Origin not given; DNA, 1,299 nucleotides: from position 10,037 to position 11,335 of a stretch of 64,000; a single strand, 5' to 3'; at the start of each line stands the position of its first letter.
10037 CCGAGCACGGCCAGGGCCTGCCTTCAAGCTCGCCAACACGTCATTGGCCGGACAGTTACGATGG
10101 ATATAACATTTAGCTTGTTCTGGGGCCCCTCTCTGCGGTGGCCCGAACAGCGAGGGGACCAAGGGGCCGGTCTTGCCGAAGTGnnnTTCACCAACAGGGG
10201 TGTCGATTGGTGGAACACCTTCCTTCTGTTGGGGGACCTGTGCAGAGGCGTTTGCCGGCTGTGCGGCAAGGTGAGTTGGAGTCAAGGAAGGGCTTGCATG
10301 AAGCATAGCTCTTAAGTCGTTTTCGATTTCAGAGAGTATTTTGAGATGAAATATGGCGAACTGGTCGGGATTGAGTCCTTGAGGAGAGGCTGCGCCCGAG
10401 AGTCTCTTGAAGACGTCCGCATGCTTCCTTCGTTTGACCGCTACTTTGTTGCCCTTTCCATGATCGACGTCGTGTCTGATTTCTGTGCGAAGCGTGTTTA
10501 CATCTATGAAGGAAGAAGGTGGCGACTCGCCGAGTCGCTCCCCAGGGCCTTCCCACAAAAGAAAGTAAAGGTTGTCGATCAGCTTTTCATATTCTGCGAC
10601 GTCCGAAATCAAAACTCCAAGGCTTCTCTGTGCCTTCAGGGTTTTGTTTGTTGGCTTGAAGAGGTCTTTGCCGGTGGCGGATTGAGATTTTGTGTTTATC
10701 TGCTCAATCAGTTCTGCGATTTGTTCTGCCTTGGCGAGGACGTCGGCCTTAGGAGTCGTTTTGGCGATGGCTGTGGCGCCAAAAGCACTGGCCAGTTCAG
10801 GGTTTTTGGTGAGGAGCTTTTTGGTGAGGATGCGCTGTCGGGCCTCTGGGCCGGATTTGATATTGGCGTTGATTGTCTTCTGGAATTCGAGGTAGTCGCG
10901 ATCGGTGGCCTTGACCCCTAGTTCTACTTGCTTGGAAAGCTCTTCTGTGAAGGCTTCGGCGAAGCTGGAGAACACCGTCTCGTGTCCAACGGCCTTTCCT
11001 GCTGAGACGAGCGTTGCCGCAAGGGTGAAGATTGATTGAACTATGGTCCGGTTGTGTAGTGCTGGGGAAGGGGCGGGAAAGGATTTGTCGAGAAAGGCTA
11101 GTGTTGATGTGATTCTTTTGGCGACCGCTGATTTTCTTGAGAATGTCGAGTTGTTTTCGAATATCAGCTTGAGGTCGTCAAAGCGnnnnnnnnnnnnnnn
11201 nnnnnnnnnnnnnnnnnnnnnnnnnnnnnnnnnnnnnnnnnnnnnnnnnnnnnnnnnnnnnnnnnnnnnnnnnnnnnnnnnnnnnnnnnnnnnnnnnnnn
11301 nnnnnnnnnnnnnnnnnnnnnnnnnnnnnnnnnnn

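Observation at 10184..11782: AT-rich DUF262 (ParB-like nuclease) singleton next to the tRNA: candidate type IV restriction / anti-phage gene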

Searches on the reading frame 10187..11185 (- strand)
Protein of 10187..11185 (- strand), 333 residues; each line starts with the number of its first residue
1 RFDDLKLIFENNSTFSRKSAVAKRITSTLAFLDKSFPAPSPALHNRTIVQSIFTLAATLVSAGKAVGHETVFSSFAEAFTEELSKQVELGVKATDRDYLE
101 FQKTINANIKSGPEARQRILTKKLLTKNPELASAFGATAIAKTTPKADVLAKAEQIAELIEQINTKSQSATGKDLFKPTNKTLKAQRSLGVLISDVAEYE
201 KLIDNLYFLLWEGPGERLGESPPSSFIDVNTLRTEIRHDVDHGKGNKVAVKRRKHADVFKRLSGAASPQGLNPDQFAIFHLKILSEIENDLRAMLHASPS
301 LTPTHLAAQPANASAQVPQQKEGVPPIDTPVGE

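Call 25: search_protein_representatives(protein=window:10187-11185:-)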
Query: 333 residues. Proteins with E-value up to 0.001 (for the whole library): 347; up to 1e-10: 128; up to 1e-30: 37. The best 150 are listed.
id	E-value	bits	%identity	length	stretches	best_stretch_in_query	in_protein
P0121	6.2e-67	242.5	45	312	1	1-294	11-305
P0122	3.1e-65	237.0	43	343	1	1-294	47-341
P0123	1.8e-62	227.9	45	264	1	33-294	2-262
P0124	2.1e-62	227.7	42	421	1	1-292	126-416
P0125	3.4e-60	220.4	41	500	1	1-293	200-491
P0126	1.8e-59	218.1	38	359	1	1-295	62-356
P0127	5.8e-59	216.4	41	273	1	27-295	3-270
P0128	1.6e-57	211.6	46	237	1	61-292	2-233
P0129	1.7e-55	205.0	38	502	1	3-291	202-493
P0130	1.5e-52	195.3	46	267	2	1-135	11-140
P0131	7.2e-46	173.4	42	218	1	86-296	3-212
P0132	2.4e-45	171.7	36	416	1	1-292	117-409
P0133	7.9e-44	166.7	35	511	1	1-295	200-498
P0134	2.1e-43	165.3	42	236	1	73-292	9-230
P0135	5.1e-43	164.0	38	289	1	28-299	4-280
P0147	5.8e-36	140.8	43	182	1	122-294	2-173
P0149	2.2e-34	135.7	35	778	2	1-147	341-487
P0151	5.7e-33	131.0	40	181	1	121-293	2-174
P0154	3.9e-32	128.3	38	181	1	122-294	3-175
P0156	7.3e-31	124.1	43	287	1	139-293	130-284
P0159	1.9e-29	119.5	34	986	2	1-135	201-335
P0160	2.3e-29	119.2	48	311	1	170-295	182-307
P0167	1.6e-27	113.2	38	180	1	122-294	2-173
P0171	9.2e-27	110.7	33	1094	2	1-133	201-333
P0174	6.9e-26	107.8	31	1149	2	1-137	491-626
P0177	2.0e-23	99.7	32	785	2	3-136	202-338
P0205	1.2e-17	80.7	37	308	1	152-285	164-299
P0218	5.9e-14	68.6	38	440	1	147-294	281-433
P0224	1.5e-13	67.2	40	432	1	153-276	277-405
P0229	5.1e-13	65.5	38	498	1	141-271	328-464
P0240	1.2e-11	61.0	41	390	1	156-270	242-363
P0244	4.5e-11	59.1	37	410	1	149-295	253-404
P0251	1.6e-10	57.3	28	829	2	146-291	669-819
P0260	6.0e-10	55.4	32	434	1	141-294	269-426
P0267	1.9e-09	53.8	38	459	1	156-272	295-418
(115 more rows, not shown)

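Call 26: search_protein_families(library=pfam, proteins=[P0218, P0224, P0229, P0240, P0244, P0251, P0260, P0267, P0205, P0156], max_evalue=0.01)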
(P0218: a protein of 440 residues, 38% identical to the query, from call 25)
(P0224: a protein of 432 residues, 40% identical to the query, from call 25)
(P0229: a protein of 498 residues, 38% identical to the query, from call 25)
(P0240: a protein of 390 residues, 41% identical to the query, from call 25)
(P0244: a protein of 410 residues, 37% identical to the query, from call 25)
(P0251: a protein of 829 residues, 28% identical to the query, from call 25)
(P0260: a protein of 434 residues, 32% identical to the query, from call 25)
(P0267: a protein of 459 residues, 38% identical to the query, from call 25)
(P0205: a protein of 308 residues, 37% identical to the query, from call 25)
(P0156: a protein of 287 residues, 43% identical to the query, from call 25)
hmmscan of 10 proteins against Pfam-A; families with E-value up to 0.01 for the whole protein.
P0218 (440 aa): 0 families

P0224 (432 aa): 0 families

P0229 (498 aa): 0 families

P0240 (390 aa): 0 families

P0244 (410 aa): 0 families

P0251 (829 aa): 3 families
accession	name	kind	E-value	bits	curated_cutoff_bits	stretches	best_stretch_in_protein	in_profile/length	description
PF03235.19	GmrSD_N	-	1.7e-15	58.1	33.2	1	265-409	3-196/199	GmrSD restriction endonuclease, N-terminal domain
PF14279.12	HNH_5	-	5.8e-11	42.6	27.5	1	614-659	1-46/56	HNH endonuclease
PF01844.29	HNH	-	1.3e-09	38.5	21.4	1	614-656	1-44/47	HNH endonuclease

P0260 (434 aa): 0 families

P0267 (459 aa): 0 families

P0205 (308 aa): 0 families

P0156 (287 aa): 0 families

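Call 27: search_protein_families(library=pfam, proteins=[P0149, P0159, P0171, P0174, P0177, P0147, P0151, P0154, P0167, P0160], max_evalue=0.01)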
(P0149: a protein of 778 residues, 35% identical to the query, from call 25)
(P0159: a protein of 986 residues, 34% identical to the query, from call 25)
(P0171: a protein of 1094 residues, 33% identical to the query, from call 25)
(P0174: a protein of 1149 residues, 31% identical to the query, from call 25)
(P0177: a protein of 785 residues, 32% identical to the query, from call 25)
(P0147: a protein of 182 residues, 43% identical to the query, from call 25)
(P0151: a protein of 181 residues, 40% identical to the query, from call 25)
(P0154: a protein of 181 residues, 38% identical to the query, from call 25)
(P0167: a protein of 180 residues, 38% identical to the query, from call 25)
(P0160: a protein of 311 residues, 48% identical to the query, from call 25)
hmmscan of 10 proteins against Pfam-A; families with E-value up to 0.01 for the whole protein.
P0149 (778 aa): 1 family
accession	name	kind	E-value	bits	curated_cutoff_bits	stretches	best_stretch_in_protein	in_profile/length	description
PF03235.19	GmrSD_N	-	7.1e-14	52.8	33.2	1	150-253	2-116/199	GmrSD restriction endonuclease, N-terminal domain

P0159 (986 aa): 1 family
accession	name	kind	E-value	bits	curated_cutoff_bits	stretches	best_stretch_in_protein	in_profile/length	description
PF03235.19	GmrSD_N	-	4.4e-26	92.7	33.2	2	17-100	9-78/199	GmrSD restriction endonuclease, N-terminal domain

P0171 (1094 aa): 1 family
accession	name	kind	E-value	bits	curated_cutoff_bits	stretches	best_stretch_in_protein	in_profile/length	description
PF03235.19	GmrSD_N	-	4.1e-31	109.1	33.2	2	380-543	9-152/199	GmrSD restriction endonuclease, N-terminal domain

P0174 (1149 aa): 2 families
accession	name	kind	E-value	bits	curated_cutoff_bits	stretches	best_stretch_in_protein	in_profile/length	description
PF03235.19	GmrSD_N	-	3.7e-10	40.7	33.2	1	300-440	3-195/199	GmrSD restriction endonuclease, N-terminal domain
PF14072.11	DndB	-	0.0091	15.5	29.1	0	343-377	92-126/338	DNA-sulfur modification-associated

P0177 (785 aa): 2 families
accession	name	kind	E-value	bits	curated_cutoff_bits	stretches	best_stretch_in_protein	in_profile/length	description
PF03235.19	GmrSD_N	-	2.9e-31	109.6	33.2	2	10-147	3-118/199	GmrSD restriction endonuclease, N-terminal domain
PF14072.11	DndB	-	0.0044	16.6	29.1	0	54-89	93-128/338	DNA-sulfur modification-associated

P0147 (182 aa): 0 families

P0151 (181 aa): 0 families

P0154 (181 aa): 0 families

P0167 (180 aa): 0 families

P0160 (311 aa): 1 family
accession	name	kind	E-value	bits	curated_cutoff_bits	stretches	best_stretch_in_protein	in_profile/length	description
PF03235.19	GmrSD_N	-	2.1e-21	77.4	33.2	1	12-146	3-195/199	GmrSD restriction endonuclease, N-terminal domain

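Call 61: search_protein_families(library=padloc, proteins=[P0251, P0218], max_evalue=0.001)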
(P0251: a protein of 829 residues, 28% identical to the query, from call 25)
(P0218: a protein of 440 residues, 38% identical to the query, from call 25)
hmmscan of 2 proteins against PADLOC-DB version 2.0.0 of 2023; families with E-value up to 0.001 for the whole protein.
P0251 (829 aa): 3 families
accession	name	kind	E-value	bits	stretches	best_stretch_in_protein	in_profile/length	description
PDLC03877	NsnA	-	1.6e-22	78.3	1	242-469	34-261/385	-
PDLC03418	REase_II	-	3.9e-17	60.4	2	598-659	311-372/372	Type II restriction enzyme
PDLC03478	REase_II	-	3.6e-06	24.9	1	601-657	99-159/219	Type II restriction enzyme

P0218 (440 aa): 0 families

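Call 74: find_encoding_contigs(protein=P0218, flank=5000, max_places=3)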
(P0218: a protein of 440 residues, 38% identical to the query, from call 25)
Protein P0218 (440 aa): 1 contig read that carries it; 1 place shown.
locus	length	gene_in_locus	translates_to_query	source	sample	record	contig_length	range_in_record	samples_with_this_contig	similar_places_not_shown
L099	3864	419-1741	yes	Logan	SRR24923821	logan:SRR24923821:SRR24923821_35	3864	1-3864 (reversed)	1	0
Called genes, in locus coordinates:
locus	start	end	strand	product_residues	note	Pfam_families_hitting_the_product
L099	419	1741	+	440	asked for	-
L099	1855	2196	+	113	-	-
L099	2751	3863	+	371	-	?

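Call 75: find_encoding_contigs(protein=P0251, flank=5000, max_places=3)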
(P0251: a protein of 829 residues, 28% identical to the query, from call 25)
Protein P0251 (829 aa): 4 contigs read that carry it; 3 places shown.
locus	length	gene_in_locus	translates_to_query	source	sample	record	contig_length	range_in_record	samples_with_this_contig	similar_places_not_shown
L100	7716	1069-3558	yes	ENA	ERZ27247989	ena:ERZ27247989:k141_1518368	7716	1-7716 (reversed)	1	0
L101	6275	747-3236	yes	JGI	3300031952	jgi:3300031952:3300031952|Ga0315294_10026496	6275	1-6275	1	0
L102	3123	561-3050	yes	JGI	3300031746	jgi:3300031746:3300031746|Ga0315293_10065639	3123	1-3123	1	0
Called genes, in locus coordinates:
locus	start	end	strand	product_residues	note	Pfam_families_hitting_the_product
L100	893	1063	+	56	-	-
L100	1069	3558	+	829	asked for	PF03235:GmrSD_N, PF01844:HNH, PF14279:HNH_5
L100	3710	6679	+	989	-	PF13588:HSDR_N_2 (weak), PF02384:N6_Mtase, PF20473:MmeI_Mtase, PF07669:Eco57I, PF12950:TaqI_C (weak)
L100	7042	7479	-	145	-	PF04033:DUF365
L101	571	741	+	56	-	-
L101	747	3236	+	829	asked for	PF03235:GmrSD_N, PF01844:HNH, PF14279:HNH_5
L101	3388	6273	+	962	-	?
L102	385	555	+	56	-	-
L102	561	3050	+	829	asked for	PF03235:GmrSD_N, PF01844:HNH, PF14279:HNH_5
